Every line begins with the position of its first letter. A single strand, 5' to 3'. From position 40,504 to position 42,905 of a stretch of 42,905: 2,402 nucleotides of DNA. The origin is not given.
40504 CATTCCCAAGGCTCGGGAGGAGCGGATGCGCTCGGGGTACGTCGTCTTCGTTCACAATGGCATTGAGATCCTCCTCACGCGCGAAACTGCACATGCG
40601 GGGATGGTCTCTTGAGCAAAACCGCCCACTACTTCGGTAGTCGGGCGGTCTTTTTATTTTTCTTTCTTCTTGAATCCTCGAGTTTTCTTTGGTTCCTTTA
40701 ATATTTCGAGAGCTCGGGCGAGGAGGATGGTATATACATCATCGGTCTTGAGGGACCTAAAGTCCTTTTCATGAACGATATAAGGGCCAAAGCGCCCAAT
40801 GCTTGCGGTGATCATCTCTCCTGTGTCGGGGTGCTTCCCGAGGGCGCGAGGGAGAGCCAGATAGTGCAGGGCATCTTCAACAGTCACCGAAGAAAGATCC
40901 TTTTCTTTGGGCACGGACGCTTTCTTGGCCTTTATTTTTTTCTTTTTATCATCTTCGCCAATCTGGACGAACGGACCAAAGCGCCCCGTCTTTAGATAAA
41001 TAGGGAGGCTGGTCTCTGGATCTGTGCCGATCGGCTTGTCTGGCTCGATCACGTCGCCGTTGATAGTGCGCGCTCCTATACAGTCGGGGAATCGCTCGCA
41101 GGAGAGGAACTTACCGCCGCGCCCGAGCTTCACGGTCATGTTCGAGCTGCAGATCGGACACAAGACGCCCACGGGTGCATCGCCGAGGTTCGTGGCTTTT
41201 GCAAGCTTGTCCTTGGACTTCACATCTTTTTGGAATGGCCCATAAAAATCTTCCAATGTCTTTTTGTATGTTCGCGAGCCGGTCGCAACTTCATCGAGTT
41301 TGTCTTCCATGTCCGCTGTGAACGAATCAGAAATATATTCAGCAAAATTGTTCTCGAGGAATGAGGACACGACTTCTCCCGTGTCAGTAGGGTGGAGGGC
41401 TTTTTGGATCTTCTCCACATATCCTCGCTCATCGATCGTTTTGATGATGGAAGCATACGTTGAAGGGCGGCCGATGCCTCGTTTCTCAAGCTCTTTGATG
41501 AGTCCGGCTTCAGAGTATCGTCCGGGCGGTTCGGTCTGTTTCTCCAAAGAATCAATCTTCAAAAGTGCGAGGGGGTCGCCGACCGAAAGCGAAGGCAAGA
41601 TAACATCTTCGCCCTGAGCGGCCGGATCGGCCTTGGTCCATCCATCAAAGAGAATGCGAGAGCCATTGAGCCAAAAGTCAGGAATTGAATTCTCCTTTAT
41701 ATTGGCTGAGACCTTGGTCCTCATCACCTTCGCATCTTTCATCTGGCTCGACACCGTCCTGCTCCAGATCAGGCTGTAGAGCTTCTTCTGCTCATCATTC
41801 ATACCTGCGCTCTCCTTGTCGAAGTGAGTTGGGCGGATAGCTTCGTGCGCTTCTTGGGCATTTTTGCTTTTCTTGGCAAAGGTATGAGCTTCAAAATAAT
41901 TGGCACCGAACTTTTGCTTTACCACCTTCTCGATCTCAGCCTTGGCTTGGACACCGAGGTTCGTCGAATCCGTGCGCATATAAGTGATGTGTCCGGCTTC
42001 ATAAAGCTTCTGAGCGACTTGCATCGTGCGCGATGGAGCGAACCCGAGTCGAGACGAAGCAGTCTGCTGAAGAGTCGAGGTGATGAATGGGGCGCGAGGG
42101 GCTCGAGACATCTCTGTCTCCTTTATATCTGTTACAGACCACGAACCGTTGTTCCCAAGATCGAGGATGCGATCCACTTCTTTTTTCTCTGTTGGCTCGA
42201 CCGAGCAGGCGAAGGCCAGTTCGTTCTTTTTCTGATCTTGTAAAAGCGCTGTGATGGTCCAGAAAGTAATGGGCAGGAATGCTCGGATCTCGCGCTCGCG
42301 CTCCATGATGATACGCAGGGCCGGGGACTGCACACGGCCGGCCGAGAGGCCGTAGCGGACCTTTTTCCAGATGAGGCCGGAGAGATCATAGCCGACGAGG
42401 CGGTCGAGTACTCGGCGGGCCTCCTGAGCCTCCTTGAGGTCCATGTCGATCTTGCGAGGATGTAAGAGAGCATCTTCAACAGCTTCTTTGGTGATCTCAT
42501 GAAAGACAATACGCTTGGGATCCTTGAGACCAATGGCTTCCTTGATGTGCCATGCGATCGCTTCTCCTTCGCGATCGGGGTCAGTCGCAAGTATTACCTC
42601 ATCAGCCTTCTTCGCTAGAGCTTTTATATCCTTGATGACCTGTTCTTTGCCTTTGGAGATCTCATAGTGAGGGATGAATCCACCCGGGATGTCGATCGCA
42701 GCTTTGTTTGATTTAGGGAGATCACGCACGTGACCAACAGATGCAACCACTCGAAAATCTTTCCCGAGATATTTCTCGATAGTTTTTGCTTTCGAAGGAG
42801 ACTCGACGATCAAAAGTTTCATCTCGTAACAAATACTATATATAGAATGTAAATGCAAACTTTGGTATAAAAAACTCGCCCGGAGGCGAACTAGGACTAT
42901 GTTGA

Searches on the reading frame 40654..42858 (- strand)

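Call 5: search_protein_families(library=pfam, proteins=[window:40654-42858:-], max_evalue=0.001)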
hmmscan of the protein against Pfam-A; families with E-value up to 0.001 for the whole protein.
window:40654-42858:- (734 aa): 5 families
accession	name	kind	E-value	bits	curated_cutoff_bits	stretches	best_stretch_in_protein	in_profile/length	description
PF01131.25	Topoisom_bac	-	4.7e-120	401.8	35.1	1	137-535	2-410/411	DNA topoisomerase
PF13368.11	Toprim_C_rpt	-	3.5e-32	110.5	22.3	2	676-727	1-53/57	Topoisomerase C-terminal repeat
PF01751.28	Toprim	-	1.5e-26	92.9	23.1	1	15-122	2-96/96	Toprim domain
PF01396.24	Zn_ribbon_Top1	-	6.2e-10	39.2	32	1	565-594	2-31/39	Topoisomerase DNA binding C4 zinc finger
PF13662.12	Toprim_4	-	8.9e-05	23.1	25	1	75-109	39-74/85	Toprim domain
